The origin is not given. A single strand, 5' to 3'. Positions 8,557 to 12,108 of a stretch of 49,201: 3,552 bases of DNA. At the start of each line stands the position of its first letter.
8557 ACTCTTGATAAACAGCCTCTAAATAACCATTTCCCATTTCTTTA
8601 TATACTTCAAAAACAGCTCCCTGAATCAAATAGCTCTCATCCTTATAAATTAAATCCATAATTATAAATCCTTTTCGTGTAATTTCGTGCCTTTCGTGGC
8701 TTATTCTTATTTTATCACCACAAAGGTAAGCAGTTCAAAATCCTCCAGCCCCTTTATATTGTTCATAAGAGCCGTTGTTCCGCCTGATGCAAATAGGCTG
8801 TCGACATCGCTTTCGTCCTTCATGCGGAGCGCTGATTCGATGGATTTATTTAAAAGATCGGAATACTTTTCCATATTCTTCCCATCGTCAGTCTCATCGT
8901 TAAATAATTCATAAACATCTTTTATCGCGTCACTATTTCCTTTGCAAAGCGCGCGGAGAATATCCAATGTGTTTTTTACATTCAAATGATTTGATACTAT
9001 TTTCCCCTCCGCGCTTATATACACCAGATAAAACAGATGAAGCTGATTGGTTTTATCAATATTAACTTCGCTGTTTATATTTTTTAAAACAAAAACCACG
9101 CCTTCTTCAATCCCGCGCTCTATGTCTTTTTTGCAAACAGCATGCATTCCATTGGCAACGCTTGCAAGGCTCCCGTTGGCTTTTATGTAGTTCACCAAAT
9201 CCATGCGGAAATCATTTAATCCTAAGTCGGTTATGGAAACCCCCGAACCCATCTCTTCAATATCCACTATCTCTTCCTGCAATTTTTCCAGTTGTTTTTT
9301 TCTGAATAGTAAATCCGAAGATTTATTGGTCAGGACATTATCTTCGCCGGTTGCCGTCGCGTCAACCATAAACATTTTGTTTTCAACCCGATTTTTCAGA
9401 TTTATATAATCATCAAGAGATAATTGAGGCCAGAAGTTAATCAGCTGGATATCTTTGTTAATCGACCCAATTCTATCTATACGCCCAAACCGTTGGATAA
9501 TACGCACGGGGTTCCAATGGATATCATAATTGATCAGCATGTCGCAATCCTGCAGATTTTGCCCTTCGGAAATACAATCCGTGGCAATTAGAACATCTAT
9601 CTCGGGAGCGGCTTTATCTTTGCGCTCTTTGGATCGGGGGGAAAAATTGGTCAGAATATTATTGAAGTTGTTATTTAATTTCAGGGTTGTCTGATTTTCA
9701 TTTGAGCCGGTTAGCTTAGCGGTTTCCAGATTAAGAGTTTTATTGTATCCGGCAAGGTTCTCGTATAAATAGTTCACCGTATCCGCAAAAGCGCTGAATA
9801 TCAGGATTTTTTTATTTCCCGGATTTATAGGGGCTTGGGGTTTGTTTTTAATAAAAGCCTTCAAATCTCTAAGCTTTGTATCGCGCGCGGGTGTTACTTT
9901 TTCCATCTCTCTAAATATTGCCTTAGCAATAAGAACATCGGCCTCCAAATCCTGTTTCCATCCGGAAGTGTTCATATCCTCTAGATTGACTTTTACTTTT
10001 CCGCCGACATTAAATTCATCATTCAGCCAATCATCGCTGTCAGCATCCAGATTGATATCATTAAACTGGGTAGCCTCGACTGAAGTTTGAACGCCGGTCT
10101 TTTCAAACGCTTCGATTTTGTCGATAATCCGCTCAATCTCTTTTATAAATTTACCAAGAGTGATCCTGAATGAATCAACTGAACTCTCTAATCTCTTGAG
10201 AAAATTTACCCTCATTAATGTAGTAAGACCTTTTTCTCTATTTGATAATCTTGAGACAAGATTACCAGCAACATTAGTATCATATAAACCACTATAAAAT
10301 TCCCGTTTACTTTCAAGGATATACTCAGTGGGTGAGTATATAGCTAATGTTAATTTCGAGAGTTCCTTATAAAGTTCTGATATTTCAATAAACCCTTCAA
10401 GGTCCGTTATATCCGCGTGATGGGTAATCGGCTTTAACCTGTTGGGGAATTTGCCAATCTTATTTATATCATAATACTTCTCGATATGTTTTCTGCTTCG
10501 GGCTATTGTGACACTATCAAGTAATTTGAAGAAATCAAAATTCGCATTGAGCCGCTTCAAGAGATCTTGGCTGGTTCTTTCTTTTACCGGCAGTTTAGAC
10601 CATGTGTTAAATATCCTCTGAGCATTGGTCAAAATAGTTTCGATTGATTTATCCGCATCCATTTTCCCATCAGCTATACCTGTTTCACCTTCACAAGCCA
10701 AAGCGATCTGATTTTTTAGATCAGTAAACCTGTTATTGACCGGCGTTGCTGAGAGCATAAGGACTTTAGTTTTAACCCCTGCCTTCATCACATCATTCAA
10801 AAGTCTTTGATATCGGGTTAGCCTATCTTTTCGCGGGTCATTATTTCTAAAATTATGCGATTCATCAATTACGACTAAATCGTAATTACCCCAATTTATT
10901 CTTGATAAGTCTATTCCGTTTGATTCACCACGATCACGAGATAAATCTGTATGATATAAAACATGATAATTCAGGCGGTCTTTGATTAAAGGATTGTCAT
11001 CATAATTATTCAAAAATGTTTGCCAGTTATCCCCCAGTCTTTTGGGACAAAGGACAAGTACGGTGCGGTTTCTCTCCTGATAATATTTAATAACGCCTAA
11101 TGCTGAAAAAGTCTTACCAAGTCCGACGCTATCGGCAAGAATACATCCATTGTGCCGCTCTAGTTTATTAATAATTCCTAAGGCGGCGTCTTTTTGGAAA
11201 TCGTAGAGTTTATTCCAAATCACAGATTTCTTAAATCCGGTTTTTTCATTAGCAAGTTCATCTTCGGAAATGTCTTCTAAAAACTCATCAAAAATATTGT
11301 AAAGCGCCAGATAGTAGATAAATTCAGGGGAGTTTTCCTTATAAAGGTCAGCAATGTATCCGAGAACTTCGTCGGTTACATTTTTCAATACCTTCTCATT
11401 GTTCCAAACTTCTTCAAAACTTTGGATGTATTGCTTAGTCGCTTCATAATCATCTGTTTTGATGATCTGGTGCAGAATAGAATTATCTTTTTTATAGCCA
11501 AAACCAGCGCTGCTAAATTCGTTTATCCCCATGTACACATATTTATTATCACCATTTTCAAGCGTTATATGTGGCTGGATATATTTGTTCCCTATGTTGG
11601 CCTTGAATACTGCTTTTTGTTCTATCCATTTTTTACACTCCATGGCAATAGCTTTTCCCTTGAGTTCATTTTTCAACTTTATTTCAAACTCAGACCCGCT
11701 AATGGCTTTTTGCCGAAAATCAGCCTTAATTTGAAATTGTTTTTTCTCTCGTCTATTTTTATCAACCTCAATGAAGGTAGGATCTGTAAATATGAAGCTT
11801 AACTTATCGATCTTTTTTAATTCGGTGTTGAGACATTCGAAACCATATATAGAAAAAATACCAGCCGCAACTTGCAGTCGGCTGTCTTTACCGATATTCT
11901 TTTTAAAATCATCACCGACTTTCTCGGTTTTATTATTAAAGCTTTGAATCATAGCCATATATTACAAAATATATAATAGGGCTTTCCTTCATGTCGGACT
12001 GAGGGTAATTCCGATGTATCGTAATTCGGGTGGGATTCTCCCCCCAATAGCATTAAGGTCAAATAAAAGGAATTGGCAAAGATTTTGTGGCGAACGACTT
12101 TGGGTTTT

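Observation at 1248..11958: Type III-like R-M operon expanded to a two-ATPase cassette: SNF2 helicase + DUF4391 + Mod + Res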

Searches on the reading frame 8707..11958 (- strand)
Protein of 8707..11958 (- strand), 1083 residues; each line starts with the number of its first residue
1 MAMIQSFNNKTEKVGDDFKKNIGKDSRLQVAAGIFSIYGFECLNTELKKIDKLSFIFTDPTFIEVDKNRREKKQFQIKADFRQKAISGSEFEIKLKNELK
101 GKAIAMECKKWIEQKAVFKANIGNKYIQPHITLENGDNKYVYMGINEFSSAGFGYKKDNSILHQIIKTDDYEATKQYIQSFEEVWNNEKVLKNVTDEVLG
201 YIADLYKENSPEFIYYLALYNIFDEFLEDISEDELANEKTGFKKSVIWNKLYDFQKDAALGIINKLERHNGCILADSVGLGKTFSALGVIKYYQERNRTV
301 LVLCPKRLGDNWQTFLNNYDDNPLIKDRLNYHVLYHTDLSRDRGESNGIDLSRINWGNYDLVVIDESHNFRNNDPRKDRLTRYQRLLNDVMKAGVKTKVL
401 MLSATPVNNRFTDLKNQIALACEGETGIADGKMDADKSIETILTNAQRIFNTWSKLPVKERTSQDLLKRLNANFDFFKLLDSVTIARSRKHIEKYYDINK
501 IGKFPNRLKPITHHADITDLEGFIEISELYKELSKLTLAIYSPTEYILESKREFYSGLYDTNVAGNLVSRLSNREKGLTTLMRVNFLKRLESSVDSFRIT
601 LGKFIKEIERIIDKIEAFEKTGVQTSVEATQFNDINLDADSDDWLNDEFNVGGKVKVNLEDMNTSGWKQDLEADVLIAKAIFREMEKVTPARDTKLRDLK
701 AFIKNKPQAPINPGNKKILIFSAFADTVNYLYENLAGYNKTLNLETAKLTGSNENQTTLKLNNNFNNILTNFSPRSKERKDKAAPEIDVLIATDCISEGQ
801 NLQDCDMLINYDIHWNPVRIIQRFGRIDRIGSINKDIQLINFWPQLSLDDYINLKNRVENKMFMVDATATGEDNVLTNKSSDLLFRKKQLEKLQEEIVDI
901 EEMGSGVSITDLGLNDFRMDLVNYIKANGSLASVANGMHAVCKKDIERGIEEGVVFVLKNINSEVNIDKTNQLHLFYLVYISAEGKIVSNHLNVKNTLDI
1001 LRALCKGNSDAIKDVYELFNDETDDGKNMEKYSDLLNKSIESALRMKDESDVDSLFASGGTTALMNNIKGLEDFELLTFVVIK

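Call 3: search_protein_families(library=pfam, proteins=[window:8707-11958:-], max_evalue=0.01)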
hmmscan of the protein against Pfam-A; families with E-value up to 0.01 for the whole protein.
window:8707-11958:- (1083 aa): 5 families
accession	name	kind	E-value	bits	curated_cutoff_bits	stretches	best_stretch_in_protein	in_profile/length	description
PF00271.37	Helicase_C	-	1.4e-14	54.7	23.5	1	715-831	15-110/110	Helicase conserved C-terminal domain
PF00176.29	SNF2-rel_dom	-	1.4e-11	44.5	24.9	1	266-414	12-171/290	SNF2-related domain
PF04851.21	ResIII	-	8.1e-09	36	22.5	1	250-407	3-163/164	Type III restriction enzyme, res subunit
PF00270.35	DEAD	-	7.6e-06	26.2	26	1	271-407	16-161/167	DEAD/DEAH box helicase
PF22590.2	Cas3-like_C_2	-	0.0025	18.5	27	0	726-829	13-103/106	CRISPR-associated nuclease/helicase Cas3, C-terminal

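Call 4: search_protein_families(library=padloc, proteins=[window:8707-11958:-], max_evalue=0.01)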
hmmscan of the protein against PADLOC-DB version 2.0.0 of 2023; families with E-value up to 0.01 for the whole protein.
window:8707-11958:- (1083 aa): 43 families (the best 25 are shown)
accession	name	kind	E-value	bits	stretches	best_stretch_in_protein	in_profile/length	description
PDLC01075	C3a139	-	1.6e-131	438.5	1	34-1081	31-946/948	HKD+Snf2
PDLC02621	DrmD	-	6.5e-36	121.9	2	573-845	390-638/1040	DrmD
PDLC02623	DrmD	-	1.5e-32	110.4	3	691-902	508-693/1040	DrmD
PDLC00659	HmaA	-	6.7e-28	95.1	1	569-832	359-612/1176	SNF2 helicase / DEAD-box helicase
PDLC02619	DrmD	-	1.2e-25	87.9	2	645-842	346-544/872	DrmD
PDLC02500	BrxHI|BrxHII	-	3.4e-25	86.8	1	777-849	520-591/933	BrxHI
PDLC03830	ZacC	-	8.9e-25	85.5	3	354-412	239-294/1019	-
PDLC02193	PLD_Helicase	-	1.1e-24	84.7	1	672-860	649-829/905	-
PDLC04556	PDC-M27C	-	2.1e-24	83.9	3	254-319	39-107/892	-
PDLC02843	DpdE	-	5.8e-21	72.1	2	251-410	159-301/1091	DpdE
PDLC02572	DrmA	-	1.3e-19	67.7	2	576-837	388-628/1043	DrmA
PDLC02632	DrmD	-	6.6e-18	62.5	2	785-838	578-632/662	DrmD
PDLC02840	DpdE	-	1.3e-17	61.4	2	273-409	180-305/1091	DpdE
PDLC04554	PDC-M27C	-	4e-17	59.8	3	358-420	195-256/1217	-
PDLC02504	BrxHI|BrxHII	-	6.2e-17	58.8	2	578-843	368-593/971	BrxHII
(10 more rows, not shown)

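Call 5: search_protein_families(library=ncbifam, proteins=[window:8707-11958:-], max_evalue=0.01)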
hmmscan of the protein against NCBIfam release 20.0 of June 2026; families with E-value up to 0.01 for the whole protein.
window:8707-11958:- (1083 aa): 17 families
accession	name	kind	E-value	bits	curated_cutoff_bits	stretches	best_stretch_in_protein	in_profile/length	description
NF038317.1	DISARM_DrmD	equivalog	1.5e-43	149.4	610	2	572-879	373-660/1021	DISARM system SNF2-like helicase DrmD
NF042964.1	phospholipD_antiphage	equivalog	1.2e-35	123.1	1100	2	357-862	358-823/895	phospholipase D-like domain-containing anti-phage protein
NF038318.1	DISARM_DrmD_b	equivalog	6.3e-26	90.8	950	2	664-842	360-541/868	DISARM system SNF2-like helicase DrmD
NF041062.1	DpdE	equivalog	3.4e-25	88.2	500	2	273-410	174-301/1048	protein DpdE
NF003426.0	PRK04914.1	equivalog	4.2e-13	48.4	576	2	788-839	549-599/959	RNA polymerase-associated protein RapA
NF053675.1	pilus_reg_Snf2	equivalog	9.2e-13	47.2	1100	2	225-320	559-654/1029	pilus expression-regulating Snf2 family helicase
NF010337.0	PRK13766.1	equivalog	3.5e-09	35.4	610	1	668-829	324-467/781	Hef nuclease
NF041790.1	anti-phage_ZorD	equivalog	5.4e-08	31.2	1500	1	268-319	603-657/1035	type I Zorya anti-phage system protein ZorD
NF058637.1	helic_SCO1167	equivalog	2.8e-06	25.7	1200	1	268-323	487-545/932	SCO1167/SCO6262 family helicase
TIGR02621.3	cas3_GSU0051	exception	5.4e-06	25.5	400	1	707-844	268-387/854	type I-G CRISPR-associated helicase/endonuclease Cas3g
TIGR04095.1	dnd_restrict_1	equivalog_domain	6e-06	25.5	600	0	250-324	8-82/451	DNA phosphorothioation system restriction enzyme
NF053631.1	RNA_helic_CshA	equivalog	5.8e-05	22.1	646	1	785-845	286-346/434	degradosome RNA helicase CshA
NF008394.0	PRK11192.1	equivalog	7.7e-05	21.7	507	1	785-841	296-352/441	ATP-dependent RNA helicase SrmB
NF008744.0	PRK11776.1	equivalog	0.00029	19.5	524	1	787-839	293-345/460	ATP-dependent RNA helicase DbpA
NF053711.1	RNA_heli_RhlE1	exception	0.00075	18.3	750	1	783-840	291-348/434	RNA helicase RhlE1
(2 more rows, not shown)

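Call 19: search_solved_structures(query=window:8707-11958:-, max_evalue=0.001)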
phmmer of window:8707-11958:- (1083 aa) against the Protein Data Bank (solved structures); distinct sequences matched with E-value up to 0.001: 27.
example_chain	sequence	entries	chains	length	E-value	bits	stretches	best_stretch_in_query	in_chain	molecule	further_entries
6ne3_W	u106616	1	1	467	1.6e-08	36.6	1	246-318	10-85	SWI/SNF-related matrix-associated actin-dependent regulator of chromatin subfamily A membe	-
8v4y_W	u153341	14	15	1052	6.3e-08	34.6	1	245-317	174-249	SWI/SNF-related matrix-associated actin-dependent regulator of chromatin subfamily A membe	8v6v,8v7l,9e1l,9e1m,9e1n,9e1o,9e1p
8so8_A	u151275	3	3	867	5.4e-06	28.2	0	788-839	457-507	RNA polymerase-associated protein RapA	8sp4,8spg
6iy2_O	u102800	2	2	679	5.6e-06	28.1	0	790-887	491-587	Transcription regulatory protein SNF2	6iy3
5x0x_O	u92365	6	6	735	6.1e-06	28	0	790-887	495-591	Transcription regulatory protein SNF2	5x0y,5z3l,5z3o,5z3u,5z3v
5hzr_A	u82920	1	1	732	6.7e-06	27.9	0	784-905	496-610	SNF2-family ATP dependent chromatin remodeling factor like protein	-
6bog_A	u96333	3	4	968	7.3e-06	27.7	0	788-839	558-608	RNA polymerase-associated protein RapA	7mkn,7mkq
7m8e_F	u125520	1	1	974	7.4e-06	27.7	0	788-839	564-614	RNA polymerase-associated protein RapA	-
4s20_K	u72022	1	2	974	7.4e-06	27.7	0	788-839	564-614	RNA polymerase-associated protein RapA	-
6vzg_K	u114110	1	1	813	1.2e-05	27.1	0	219-319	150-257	Nuclear protein STH1/NPS1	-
6vz4_K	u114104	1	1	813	1.2e-05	27.1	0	219-319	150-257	Nuclear protein STH1/NPS1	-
6pwf_K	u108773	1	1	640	1.2e-05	27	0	249-376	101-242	chromatin remodeling factor ISWI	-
8qy7_A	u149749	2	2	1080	2e-05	26.3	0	266-319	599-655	DEAD/DEAH box helicase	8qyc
5jxr_A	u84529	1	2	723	2.7e-05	25.9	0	238-411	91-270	Chromatin-remodeling complex ATPase-like protein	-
23cp_K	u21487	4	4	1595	3.2e-05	25.6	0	785-909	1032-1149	WD40 repeat-containing protein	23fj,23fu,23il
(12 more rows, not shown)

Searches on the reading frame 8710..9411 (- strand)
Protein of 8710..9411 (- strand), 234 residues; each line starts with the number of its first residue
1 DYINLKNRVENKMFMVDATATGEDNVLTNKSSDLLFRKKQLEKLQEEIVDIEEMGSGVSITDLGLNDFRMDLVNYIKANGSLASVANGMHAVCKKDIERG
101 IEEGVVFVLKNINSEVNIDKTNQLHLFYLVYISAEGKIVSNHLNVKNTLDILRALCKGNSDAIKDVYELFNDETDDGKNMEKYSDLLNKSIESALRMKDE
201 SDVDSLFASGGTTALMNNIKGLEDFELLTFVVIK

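Call 76: search_protein_families(library=pfam, proteins=[window:8710-9411:-], max_evalue=10)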
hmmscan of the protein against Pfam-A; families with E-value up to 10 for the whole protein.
seq(234 aa): 1 family
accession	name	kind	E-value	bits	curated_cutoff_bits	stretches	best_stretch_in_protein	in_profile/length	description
PF10434.14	MAM1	-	0.081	13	25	1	8-53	66-110/257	Monopolin complex protein MAM1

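Call 109: search_solved_structures(query=A7, max_evalue=10)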
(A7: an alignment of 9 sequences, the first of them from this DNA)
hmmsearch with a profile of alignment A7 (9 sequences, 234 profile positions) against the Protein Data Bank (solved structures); distinct sequences matched with E-value up to 10: 3.
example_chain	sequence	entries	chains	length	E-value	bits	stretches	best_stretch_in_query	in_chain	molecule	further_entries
8vd6_A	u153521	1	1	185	0.047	16.7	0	168-224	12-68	CAP REPEAT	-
3a7p_A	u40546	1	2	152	0.25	14.4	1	2-58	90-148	Autophagy protein 16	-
5cwj_A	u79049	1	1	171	1.2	12.1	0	160-208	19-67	Designed helical repeat protein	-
